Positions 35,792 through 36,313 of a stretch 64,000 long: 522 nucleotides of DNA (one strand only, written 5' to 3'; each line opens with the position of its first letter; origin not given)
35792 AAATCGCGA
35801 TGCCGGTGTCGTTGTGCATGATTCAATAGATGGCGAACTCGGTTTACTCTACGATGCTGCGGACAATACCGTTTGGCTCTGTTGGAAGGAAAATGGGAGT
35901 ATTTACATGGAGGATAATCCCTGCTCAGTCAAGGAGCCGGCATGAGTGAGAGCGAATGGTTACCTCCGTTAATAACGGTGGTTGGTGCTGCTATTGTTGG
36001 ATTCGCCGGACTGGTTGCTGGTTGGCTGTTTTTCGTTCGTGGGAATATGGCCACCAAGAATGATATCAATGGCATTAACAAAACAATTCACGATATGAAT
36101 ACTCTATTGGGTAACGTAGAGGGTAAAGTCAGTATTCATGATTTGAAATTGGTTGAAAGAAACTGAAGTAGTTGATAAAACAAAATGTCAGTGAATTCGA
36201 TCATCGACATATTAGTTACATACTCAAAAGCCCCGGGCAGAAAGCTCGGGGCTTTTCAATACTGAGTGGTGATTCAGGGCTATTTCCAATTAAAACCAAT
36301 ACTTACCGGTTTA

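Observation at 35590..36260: Low-GC patch with two translationally coupled small ORFs ending at a bidirectional terminator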

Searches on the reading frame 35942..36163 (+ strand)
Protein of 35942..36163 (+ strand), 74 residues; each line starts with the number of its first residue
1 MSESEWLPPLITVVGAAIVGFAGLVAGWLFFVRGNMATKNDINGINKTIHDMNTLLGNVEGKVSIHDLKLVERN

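Call 4: search_protein_families(library=pfam, proteins=[window:35942-36163:+], max_evalue=1)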
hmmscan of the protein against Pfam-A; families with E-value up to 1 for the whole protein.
seq(74 aa): 2 families
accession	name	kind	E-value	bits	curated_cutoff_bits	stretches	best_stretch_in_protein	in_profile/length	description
PF11021.13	DUF2613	-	0.03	14.9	22.1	1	12-60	2-51/55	Protein of unknown function (DUF2613)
PF10101.14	DUF2339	-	0.036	13.2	33.6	1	2-30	25-53/659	Predicted membrane protein (DUF2339)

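Call 8: search_protein_families(library=padloc, proteins=[window:35942-36163:+], max_evalue=1)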
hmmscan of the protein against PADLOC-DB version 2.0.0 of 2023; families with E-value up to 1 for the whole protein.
seq(74 aa): 0 families

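Call 9: search_protein_families(library=phrogs, proteins=[window:35942-36163:+], max_evalue=1)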
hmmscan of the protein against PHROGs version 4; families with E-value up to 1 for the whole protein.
seq(74 aa): 5 families
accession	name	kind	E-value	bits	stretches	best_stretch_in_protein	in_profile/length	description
phrog_25353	-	unknown function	0.025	16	1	32-55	16-39/74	-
phrog_736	-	unknown function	0.041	15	1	14-70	14-73/112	-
phrog_10162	-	unknown function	0.081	14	1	3-26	25-48/66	-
phrog_3999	-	unknown function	0.18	13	1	17-70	16-68/107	-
phrog_24402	-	lysis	0.18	12.9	1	9-70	11-65/108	holin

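Call 10: search_protein_families(library=ncbifam, proteins=[window:35942-36163:+], max_evalue=1)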
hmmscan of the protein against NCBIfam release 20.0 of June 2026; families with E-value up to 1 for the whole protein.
seq(74 aa): 1 family
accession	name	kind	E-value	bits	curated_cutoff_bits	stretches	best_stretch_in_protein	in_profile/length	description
NF051431.1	Rv0361_Cterm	subfamily_domain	0.2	11.8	37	1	8-55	4-49/140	Rv0361 family membrane protein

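Call 12: find_homologous_proteins(query=window:35942-36163:+, max_evalue=10)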
Query seq(74 aa) (74 aa): 5 proteins with E <= 10 among 5 candidates.
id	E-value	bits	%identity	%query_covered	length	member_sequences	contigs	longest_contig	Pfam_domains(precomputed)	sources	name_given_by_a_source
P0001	1.3e-39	151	96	100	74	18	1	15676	-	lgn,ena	-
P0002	2.1e-35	137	88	100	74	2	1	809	-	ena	-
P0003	3.3e-31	124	78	100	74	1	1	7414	-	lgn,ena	-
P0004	3.0e-30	121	76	100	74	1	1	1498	-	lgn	-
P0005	7.3e-5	41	76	45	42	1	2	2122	-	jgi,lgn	-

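Call 15: find_encoding_contigs(protein=P0003, flank=10000)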
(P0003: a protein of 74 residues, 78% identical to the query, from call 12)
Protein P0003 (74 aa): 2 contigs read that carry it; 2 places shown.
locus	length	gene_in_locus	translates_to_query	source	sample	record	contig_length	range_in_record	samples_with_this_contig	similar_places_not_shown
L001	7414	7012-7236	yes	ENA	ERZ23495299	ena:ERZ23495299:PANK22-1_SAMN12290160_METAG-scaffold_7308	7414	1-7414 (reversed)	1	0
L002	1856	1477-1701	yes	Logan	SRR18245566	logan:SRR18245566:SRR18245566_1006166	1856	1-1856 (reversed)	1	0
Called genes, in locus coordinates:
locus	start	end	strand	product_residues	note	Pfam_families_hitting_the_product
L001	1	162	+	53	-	?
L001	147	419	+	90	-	-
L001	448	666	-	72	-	-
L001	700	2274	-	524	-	PF12836:HHH_3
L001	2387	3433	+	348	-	-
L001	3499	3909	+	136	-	-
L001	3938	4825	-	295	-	PF18734:HEPN_AbiU2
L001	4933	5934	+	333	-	PF01555:N6_N4_Mtase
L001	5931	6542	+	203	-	PF09195:Endonuc-BglII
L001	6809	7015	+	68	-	-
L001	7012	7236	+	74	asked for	-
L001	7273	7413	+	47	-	?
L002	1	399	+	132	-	?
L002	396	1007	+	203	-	PF09195:Endonuc-BglII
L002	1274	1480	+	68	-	-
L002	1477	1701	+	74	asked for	-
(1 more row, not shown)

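Call 16: find_encoding_contigs(protein=P0001, flank=10000)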
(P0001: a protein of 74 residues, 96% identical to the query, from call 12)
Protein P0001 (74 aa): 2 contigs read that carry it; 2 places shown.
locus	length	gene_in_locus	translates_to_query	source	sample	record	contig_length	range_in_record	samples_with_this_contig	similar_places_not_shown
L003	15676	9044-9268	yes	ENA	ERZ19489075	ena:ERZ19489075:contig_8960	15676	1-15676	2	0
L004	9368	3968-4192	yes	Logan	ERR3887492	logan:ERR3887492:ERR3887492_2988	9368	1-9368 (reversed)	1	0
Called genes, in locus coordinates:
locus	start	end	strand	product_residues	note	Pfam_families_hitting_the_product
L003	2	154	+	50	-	?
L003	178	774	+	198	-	PF00694:Aconitase_C, PF27512:LeuD, PF27434:LeuD_C (weak)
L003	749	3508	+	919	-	PF01590:GAF, PF13185:GAF_2, PF13492:GAF_3 (faint), PF13185:GAF_2, PF02518:HATPase_c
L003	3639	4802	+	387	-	PF00072:Response_reg, PF07228:SpoIIE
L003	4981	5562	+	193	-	PF00583:Acetyltransf_1, PF13673:Acetyltransf_10 (weak), PF13508:Acetyltransf_7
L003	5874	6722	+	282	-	PF05721:PhyH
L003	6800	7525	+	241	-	PF02633:Creatininase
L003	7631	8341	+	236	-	-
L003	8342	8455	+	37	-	-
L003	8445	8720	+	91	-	-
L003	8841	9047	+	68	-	-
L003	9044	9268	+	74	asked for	-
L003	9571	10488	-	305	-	PF05598:DUF772, PF01609:DDE_Tnp_1, PF13359:DDE_Tnp_4, PF13612:DDE_Tnp_1_3, PF13751:DDE_Tnp_1_6 (faint)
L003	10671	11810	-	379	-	PF00155:Aminotran_1_2, PF12897:Asp_aminotransf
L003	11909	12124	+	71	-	-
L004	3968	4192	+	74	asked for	-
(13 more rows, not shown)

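Call 22: find_related_loci(query=A1, collection=metagenome_contigs, flank=10000)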
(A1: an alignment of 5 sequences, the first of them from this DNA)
Query A1 (74 aa) in metagenome_contigs; peptide patterns used: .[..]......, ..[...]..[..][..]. (x = any residue, [..] = any of these).
369 stretches matched a pattern; 3 encode a relative of the query (tblastn E <= 1e-3); 3 distinct loci.
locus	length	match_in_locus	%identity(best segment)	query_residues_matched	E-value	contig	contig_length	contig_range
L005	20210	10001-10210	91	1-74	2e-40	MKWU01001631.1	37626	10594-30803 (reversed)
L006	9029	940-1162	96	1-74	4e-30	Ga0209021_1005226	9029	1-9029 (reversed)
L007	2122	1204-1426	96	1-74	5e-30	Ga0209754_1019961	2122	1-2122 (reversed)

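Call 23: find_related_loci(query=A1, collection=genome_contigs, flank=10000)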
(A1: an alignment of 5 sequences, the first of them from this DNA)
Query A1 (74 aa) in genome_contigs; peptide patterns used: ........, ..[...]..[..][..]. (x = any residue, [..] = any of these).
115 stretches matched a pattern; 2 encode a relative of the query (tblastn E <= 1e-3); 2 distinct loci.
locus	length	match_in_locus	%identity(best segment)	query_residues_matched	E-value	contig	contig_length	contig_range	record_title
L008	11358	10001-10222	95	1-74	3e-44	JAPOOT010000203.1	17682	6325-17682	MAG: Gemmatimonadetes bacterium isolate APA_bin_41 c_000000180349, whole genome shotgun sequence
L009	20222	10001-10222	92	1-74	1e-41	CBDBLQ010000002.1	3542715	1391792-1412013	MAG: bacterium isolate 7e3eab2d-bf14-4947-a8f9-fc6ddb354d52 genome assembly, contig: contig_2, whole genome shotgun sequ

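Call 24: find_related_loci(query=A1, collection=viral_contigs, flank=10000)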
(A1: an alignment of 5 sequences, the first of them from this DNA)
Query A1 (74 aa) in viral_contigs; peptide patterns used: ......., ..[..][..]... (x = any residue, [..] = any of these).
109 stretches matched a pattern, but none encodes a relative of the query by tblastn (E <= 1e-3).

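Call 33: search_protein_families(library=pfam, proteins=[L001:7258-7413:+, L001:3938-4825:-, L001:3499-3909:+, L001:2387-3433:+], max_evalue=1)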
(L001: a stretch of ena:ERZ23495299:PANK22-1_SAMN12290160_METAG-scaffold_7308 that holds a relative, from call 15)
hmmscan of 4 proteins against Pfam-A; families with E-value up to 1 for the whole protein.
L001:7258-7413:+ (52 aa): 0 families

L001:3938-4825:- (295 aa): 2 families
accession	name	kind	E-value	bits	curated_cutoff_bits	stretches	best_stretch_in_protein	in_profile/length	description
PF18734.6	HEPN_AbiU2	-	3.5e-14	53.2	26.8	1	41-198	13-175/193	AbiU2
PF07377.18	DUF1493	-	0.0038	18.3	21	1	226-281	29-86/108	Protein of unknown function (DUF1493)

L001:3499-3909:+ (136 aa): 0 families

L001:2387-3433:+ (348 aa): 0 families

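Call 38: find_homologous_proteins(query=A4, max_evalue=0.01)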
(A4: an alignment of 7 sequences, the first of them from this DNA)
Query A4 (7 sequences) (74 aa, profile of the alignment): 210 proteins with E <= 0.01 among 611 candidates; the best 120 are listed.
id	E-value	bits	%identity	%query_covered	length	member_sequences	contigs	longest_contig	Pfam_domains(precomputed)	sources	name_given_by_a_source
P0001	7.5e-38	146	96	100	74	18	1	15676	-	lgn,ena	-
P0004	1.2e-35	139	76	100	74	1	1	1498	-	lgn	-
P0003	1.3e-35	139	78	100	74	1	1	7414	-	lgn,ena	-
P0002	2.3e-35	138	88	100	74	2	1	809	-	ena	-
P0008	1.3e-20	91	27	88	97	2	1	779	-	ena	-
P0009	1.9e-19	87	31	62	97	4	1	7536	-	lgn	-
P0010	2.6e-19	87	27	88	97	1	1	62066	-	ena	-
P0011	9.5e-18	82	26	88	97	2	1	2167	-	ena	-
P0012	1.7e-17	81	26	61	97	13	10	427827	-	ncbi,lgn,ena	-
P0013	3.9e-17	80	34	61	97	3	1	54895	-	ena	-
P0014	4.6e-17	79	26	61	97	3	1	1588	-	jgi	jgi:hypothetical protein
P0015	5.5e-17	79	32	61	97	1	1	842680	-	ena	-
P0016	1.0e-16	78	23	88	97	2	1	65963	-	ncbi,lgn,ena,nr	ncbi:MAG: hypothetical protein OXG98_03145 [Gemmatimonadetes bacterium]|nr:hypothetical protein [Gem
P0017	2.1e-16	77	29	72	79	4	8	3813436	-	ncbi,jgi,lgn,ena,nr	ncbi:MAG: hypothetical protein OXD39_05810 [Gemmatimonadetes bacterium]|nr:hypothetical protein [Gem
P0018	6.0e-16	76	38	61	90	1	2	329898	-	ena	-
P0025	2.2e-14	71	46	96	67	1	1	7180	-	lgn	-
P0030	7.8e-14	69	52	34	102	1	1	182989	PF10805.15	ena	-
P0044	1.3e-12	65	44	96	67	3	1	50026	-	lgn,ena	-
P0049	1.8e-12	65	45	39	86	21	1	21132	PF10805.15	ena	-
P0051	2.2e-12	64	45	39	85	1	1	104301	PF10805.15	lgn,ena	-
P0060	9.1e-12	62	28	88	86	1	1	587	PF10805.15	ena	-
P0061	9.2e-12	62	28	72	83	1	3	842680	-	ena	-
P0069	1.9e-11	61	45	39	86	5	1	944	PF10805.15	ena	-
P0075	2.8e-11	61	41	39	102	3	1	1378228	PF10805.15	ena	-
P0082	5.2e-11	60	28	88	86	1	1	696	PF10805.15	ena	-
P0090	1.0e-10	59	28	88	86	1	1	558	PF10805.15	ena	-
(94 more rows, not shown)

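Call 42: find_encoding_contigs(protein=P0044, flank=6000, max_places=4)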
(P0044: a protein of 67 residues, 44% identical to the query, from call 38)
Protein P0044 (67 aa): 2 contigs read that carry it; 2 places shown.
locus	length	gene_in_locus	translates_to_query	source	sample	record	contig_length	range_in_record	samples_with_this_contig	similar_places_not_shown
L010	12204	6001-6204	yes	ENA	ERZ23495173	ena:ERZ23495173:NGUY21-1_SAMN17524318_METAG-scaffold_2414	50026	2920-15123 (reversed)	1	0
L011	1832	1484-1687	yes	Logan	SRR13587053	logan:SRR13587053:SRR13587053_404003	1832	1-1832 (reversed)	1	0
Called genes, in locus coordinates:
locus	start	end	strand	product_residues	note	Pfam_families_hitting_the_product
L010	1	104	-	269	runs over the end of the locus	PF05721:PhyH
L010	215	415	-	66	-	PF10049:DUF2283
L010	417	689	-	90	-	-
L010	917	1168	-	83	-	-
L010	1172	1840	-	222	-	PF12183:NotI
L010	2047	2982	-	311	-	PF02086:MethyltransfD12 (faint)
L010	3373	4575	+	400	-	PF04909:Amidohydro_2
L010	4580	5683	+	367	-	PF01757:Acyl_transf_3 (weak), PF07786:HGSNAT_cat, PF04235:DUF418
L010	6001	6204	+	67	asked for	-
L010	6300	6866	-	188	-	PF08002:DUF1697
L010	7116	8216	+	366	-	-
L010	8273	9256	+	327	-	PF14088:DUF4268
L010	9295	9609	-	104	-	PF13744:HTH_37 (weak), PF13560:HTH_31, PF12844:HTH_19 (weak), PF01381:HTH_3, PF13443:HTH_26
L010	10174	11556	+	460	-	PF07690:MFS_1, PF00083:Sugar_tr (weak), PF07690:MFS_1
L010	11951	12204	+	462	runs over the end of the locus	PF12146:Hydrolase_4 (faint), PF00326:Peptidase_S9 (faint)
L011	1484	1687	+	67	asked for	-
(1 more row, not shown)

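Call 43: find_encoding_contigs(protein=P0025, flank=6000, max_places=4)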
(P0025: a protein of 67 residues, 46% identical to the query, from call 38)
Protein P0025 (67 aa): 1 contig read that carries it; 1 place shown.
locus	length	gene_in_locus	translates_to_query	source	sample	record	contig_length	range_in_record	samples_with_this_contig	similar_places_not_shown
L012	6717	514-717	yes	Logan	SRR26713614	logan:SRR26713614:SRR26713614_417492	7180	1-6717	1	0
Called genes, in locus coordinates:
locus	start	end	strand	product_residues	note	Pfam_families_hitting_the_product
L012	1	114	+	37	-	?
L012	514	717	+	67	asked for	-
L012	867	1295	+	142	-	-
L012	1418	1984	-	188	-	PF08002:DUF1697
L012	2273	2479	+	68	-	PF28474:DUF8412 (weak)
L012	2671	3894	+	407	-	PF07690:MFS_1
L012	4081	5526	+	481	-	PF12146:Hydrolase_4 (faint), PF00326:Peptidase_S9 (faint)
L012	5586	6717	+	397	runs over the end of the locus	PF01408:GFO_IDH_MocA, PF22725:GFO_IDH_MocA_C3 (faint)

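Call 58: search_protein_families(library=pfam, alignment_id=A5, max_evalue=0.01)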
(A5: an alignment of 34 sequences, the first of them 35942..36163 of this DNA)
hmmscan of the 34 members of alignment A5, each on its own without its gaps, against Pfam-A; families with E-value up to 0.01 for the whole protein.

A. member 1, window:35942-36163:+ (74 aa): 0 families

B. families by the number of members that match (of 34 scanned): 12 families
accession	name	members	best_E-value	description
PF06419.17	COG6_N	5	0.00019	Conserved oligomeric complex COG6, N-terminal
PF20570.3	DUF6779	4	0.00012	Domain of unknown function (DUF6779)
PF19579.4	FtsL_2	3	5.4e-05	Bacteriodetes cell division protein (FtsL-like)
PF07798.16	CCDC90-like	3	0.00078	Coiled-coil domain-containing protein 90-like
PF07889.17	DUF1664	2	0.0035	Protein of unknown function (DUF1664)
PF06705.16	SF-assemblin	2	0.0069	SF-assemblin/beta giardin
PF10498.14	IFT57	2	0.0073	Intra-flagellar transport protein 57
PF04513.17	Baculo_PEP_C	1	0.0033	Baculovirus polyhedron envelope protein, PEP, C terminus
PF08581.15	Tup_N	1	0.0042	Tup N-terminal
PF06103.16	DUF948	1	0.007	Bacterial protein of unknown function (DUF948)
PF01442.23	Apolipoprotein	1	0.008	Apolipoprotein A1/A4/E domain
PF10473.14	CENP-F_leu_zip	1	0.0091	Leucine-rich repeats of kinetochore protein Cenp-F/LEK1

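Call 59: search_protein_families(library=phrogs, alignment_id=A5, max_evalue=0.01)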
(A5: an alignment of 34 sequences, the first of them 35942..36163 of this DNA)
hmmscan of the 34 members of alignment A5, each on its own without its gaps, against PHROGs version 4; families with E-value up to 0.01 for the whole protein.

A. member 1, window:35942-36163:+ (74 aa): 0 families

B. families by the number of members that match (of 34 scanned): 20 families
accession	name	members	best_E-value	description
phrog_1863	-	11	9.3e-06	-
phrog_21734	-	9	6.7e-05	-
phrog_3671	-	6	0.00036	-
phrog_34309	-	6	0.00046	-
phrog_736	-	5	0.00042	-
phrog_1009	-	4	1.4e-05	-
phrog_8369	-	4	6.1e-05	hol-like chemotaxis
phrog_7686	-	4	0.00011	Rz-like spanin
phrog_20948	-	3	0.00037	-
phrog_9415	-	3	0.0011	-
phrog_462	-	3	0.0012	lipoprotein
phrog_10127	-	2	0.0025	-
phrog_30868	-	2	0.0027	-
phrog_32972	-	1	0.00083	-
phrog_5225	-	1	0.0013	-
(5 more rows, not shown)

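Call 63: search_solved_structures(query=A5, max_evalue=1)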
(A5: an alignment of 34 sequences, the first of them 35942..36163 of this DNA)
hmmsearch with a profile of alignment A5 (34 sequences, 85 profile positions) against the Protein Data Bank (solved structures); distinct sequences matched with E-value up to 1: 15.
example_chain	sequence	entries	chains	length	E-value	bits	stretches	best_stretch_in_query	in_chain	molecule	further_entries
7o97_A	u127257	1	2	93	0.0051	20.2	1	46-81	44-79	hypothetical protein UY81_C0065G0003 from Candidatus Giovannonibacteria bacterium converte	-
7zr2_A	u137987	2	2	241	0.017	18.5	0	47-77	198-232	Spike protein S2',Chimeric protein mimic of SARS-CoV-2 Spike HR1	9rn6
5mj3_C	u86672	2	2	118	0.033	17.6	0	44-69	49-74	ALPHABODY MA12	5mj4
8bd7_M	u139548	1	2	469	0.085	16.3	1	50-74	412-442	Intraflagellar transport protein 57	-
5nf8_A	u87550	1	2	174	0.088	16.3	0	44-75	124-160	Respiratory supercomplex factor 1, mitochondrial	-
8ruy_M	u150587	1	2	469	0.089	16.2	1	50-74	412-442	Intraflagellar transport protein 57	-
6gao_A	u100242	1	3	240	0.24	14.9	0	44-78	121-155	Outer capsid protein sigma-1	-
1wyy_A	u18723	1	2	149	0.26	14.8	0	51-81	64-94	E2 Glycoprotein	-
7wxz_A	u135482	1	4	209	0.29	14.6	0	51-76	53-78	Spike protein S2'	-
5apz_A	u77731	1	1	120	0.35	14.4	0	50-78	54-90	GENERAL CONTROL PROTEIN GCN4, NOR1 TCAR0761, GENERAL CONTROL PROTEIN GCN4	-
3jc8_Na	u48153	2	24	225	0.53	13.8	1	14-81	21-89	PilN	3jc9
5frg_A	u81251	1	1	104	0.6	13.6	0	50-81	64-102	FORMIN-BINDING PROTEIN 1-LIKE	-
9o5w_B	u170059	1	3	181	0.73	13.3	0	42-68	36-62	Hemagglutinin HA2 chain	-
1mjh_A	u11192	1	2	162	0.79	13.2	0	30-67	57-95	PROTEIN (ATP-BINDING DOMAIN OF PROTEIN MJ0577)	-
9cuy_c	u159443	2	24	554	0.83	13.1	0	34-71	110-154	Short tail fiber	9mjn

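Call 77: find_encoding_contigs(protein=P0012, flank=3000, max_places=8)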
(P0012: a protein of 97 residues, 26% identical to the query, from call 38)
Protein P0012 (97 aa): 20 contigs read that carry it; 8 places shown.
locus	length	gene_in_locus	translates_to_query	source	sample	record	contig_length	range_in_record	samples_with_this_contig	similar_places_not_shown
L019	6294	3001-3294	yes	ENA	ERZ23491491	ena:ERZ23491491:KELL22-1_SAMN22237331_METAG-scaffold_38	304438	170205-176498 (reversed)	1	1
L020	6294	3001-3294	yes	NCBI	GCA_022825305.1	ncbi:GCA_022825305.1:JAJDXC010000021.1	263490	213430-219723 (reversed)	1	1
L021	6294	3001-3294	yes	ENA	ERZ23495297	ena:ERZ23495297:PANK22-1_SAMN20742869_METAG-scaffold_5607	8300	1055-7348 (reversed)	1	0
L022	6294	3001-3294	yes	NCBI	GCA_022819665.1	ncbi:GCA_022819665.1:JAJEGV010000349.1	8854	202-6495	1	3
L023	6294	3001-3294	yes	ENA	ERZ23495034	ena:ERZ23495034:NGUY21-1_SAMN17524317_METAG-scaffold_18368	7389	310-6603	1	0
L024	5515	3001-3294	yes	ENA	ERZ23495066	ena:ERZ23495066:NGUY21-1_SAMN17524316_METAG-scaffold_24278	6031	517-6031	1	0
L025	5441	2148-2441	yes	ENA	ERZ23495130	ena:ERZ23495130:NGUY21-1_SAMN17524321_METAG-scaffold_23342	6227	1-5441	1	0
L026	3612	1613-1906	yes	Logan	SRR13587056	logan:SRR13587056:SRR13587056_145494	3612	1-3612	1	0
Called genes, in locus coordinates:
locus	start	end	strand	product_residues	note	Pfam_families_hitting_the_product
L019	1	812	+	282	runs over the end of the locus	PF05721:PhyH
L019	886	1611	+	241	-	PF02633:Creatininase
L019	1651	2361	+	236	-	-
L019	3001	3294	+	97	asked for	-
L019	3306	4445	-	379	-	PF00155:Aminotran_1_2, PF12897:Asp_aminotransf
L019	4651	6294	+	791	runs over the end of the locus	PF01547:SBP_bac_1, PF13416:SBP_bac_8, PF00528:BPD_transp_1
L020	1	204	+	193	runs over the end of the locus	PF00583:Acetyltransf_1, PF13508:Acetyltransf_7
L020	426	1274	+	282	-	PF05721:PhyH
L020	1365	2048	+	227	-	PF02633:Creatininase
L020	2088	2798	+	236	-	-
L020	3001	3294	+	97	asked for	-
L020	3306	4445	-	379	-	PF00155:Aminotran_1_2, PF12897:Asp_aminotransf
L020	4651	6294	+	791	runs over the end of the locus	PF01547:SBP_bac_1, PF13416:SBP_bac_8, PF00528:BPD_transp_1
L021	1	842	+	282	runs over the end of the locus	PF05721:PhyH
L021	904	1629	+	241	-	PF02633:Creatininase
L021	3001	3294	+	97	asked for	-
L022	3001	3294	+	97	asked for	-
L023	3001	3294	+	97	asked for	-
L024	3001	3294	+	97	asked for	-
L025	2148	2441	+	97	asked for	-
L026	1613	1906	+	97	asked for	-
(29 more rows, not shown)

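Call 81: find_encoding_contigs(protein=P0049, flank=3000, max_places=4)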
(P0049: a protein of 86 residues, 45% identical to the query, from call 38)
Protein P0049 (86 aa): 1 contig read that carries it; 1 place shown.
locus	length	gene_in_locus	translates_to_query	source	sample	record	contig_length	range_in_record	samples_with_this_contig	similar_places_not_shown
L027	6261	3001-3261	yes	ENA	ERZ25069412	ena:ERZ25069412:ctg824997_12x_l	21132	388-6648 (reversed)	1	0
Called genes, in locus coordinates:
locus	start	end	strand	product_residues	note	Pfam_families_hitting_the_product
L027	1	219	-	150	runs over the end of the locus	-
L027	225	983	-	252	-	PF06452:CBM9_1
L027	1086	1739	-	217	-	PF05721:PhyH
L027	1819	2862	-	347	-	PF01112:Asparaginase_2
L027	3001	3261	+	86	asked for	PF10805:DUF2730 (weak)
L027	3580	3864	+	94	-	-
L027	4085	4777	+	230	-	PF00117:GATase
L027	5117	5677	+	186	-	PF05721:PhyH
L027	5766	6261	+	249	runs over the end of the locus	PF00106:adh_short, PF08659:KR, PF23441:SDR, PF13561:adh_short_C2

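Call 82: find_encoding_contigs(protein=P0061, flank=3000, max_places=4)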
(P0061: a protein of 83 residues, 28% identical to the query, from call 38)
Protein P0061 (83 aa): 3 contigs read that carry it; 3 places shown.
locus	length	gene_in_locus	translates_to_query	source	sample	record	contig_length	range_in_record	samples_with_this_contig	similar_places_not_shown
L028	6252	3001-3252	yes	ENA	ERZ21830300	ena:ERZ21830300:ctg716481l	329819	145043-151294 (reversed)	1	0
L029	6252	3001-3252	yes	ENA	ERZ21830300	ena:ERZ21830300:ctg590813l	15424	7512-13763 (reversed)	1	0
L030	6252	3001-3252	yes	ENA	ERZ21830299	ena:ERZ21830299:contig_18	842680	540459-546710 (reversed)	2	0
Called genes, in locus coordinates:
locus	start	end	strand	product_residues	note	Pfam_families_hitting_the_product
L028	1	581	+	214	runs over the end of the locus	-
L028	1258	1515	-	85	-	-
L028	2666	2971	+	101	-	-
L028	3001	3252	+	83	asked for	-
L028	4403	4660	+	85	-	-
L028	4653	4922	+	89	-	-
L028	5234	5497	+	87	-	-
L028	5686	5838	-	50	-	-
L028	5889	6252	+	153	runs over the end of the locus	-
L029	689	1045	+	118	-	-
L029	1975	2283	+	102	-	-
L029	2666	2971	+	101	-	-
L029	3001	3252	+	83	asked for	-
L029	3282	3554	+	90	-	PF10805:DUF2730 (faint)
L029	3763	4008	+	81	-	-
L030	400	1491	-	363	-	PF13384:HTH_23, PF13518:HTH_28, PF13551:HTH_29, PF13565:HTH_32, PF13358:DDE_3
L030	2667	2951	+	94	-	-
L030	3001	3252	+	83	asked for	-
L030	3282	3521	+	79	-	-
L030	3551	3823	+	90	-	PF10805:DUF2730 (faint)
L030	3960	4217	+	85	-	-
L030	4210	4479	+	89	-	-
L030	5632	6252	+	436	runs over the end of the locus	-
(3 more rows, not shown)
